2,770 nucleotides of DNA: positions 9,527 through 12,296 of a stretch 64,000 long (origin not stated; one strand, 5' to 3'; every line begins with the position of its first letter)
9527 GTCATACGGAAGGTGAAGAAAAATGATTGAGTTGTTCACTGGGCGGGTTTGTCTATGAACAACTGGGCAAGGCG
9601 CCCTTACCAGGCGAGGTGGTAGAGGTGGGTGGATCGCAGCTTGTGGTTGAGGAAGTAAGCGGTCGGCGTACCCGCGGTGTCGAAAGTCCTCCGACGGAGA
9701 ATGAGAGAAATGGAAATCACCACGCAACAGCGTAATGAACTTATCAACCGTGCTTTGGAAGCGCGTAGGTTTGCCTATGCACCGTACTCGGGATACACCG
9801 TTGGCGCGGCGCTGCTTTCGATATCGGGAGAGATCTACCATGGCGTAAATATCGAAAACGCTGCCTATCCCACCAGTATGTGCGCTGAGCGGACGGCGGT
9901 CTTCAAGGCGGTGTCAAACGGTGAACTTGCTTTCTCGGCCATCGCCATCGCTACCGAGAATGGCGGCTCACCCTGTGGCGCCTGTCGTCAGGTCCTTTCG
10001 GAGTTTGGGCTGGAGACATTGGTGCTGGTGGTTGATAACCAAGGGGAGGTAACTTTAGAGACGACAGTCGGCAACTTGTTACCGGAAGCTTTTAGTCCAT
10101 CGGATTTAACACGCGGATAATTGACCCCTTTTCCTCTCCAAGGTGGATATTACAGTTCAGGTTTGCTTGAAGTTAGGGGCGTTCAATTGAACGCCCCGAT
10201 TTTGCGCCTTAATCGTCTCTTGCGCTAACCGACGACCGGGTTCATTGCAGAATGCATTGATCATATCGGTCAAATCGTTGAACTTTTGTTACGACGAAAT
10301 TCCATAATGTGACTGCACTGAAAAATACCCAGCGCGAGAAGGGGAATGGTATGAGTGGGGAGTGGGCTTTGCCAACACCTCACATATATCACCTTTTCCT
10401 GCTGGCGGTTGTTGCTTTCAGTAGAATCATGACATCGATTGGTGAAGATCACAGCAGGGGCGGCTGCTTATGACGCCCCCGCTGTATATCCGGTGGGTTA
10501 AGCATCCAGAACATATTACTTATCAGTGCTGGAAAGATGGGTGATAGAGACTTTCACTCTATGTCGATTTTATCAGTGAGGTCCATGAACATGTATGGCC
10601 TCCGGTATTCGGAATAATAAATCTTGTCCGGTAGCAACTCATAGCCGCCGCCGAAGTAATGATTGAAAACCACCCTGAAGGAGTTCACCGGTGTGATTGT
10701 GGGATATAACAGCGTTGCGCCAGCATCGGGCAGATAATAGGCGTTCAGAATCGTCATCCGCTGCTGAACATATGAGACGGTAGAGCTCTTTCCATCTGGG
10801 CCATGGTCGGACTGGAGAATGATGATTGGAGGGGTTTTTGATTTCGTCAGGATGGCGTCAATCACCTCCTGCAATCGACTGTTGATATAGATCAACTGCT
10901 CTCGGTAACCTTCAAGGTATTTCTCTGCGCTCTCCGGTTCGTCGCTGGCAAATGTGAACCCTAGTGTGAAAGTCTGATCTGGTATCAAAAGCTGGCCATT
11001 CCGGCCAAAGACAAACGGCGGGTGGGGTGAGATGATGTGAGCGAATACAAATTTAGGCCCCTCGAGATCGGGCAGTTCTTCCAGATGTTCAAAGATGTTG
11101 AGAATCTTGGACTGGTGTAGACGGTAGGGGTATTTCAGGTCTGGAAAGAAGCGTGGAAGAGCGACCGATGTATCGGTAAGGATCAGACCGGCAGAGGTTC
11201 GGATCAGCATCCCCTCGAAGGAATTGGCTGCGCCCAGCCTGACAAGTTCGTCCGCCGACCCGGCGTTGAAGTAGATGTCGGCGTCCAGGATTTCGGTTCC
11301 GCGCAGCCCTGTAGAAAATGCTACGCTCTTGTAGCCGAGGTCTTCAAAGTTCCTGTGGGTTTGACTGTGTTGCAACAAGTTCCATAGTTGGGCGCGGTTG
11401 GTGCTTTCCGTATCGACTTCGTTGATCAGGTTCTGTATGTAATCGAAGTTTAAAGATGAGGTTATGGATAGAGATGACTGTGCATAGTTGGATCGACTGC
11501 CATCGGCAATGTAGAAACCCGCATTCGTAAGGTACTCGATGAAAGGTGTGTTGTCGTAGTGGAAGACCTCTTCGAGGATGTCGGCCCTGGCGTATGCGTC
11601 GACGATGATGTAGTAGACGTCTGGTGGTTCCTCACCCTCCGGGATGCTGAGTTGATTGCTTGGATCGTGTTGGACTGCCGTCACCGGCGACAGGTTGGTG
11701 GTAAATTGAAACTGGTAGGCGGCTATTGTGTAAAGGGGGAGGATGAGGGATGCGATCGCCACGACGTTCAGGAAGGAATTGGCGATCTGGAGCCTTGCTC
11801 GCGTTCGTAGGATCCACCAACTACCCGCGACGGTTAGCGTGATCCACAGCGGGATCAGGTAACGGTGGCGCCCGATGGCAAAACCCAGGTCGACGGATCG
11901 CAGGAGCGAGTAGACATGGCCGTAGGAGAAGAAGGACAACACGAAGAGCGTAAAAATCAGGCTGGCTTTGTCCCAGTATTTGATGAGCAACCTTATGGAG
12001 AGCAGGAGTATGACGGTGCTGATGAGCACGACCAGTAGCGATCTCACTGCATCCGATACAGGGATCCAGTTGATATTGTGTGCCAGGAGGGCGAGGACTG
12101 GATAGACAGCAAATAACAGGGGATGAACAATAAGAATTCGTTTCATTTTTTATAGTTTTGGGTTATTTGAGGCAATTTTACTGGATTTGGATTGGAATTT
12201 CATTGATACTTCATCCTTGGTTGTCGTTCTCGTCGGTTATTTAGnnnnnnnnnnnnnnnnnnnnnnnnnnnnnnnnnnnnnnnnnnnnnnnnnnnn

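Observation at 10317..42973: Family of ~105-110-nt long-hairpin intergenic repeats with compensatory stem changes (4 copies, all in the same orientation)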

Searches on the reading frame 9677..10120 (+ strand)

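Call 61: search_protein_families(library=pfam, proteins=[window:9677-10120:+], max_evalue=0.00001)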
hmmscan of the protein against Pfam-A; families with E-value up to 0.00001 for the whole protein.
window:9677-10120:+ (147 aa): 2 families
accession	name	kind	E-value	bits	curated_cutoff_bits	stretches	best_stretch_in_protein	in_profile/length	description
PF00383.29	dCMP_cyt_deam_1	-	3.7e-16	59.3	25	1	18-117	3-100/102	Cytidine and deoxycytidylate deaminase zinc-binding region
PF08211.18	dCMP_cyt_deam_2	-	4.9e-15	56.3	25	1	14-89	36-110/130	Cytidine and deoxycytidylate deaminase zinc-binding region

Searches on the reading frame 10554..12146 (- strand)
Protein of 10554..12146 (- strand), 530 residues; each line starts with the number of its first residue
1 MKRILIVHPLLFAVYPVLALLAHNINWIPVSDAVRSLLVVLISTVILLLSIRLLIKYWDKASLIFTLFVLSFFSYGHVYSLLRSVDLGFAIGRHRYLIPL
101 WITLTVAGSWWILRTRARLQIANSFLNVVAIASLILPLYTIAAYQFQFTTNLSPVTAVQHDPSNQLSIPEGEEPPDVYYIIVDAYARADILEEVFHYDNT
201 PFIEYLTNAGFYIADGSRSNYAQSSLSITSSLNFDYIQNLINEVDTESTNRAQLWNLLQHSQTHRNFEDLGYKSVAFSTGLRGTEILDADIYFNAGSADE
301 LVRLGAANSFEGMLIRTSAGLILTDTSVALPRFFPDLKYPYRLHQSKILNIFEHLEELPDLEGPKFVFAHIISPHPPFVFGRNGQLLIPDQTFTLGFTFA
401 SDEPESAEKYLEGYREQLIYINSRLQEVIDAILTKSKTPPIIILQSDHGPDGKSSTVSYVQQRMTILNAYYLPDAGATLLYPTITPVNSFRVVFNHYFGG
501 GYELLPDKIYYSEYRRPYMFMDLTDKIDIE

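Call 54: find_encoding_contigs(protein=window:10554-12146:-, flank=1500, max_places=8)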
Protein window:10554-12146:- (530 aa): 2 contigs read that carry it; 2 places shown.
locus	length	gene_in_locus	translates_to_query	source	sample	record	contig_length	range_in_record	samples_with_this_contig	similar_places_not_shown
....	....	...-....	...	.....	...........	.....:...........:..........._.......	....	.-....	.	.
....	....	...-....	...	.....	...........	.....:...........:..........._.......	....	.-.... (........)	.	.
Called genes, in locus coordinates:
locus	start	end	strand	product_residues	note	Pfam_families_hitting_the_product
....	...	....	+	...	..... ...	-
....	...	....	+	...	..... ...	-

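Call 61: search_protein_families(library=pfam, proteins=[window:10554-12146:-], max_evalue=0.00001)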
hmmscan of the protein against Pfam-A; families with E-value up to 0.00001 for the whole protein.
window:10554-12146:- (530 aa): 0 families
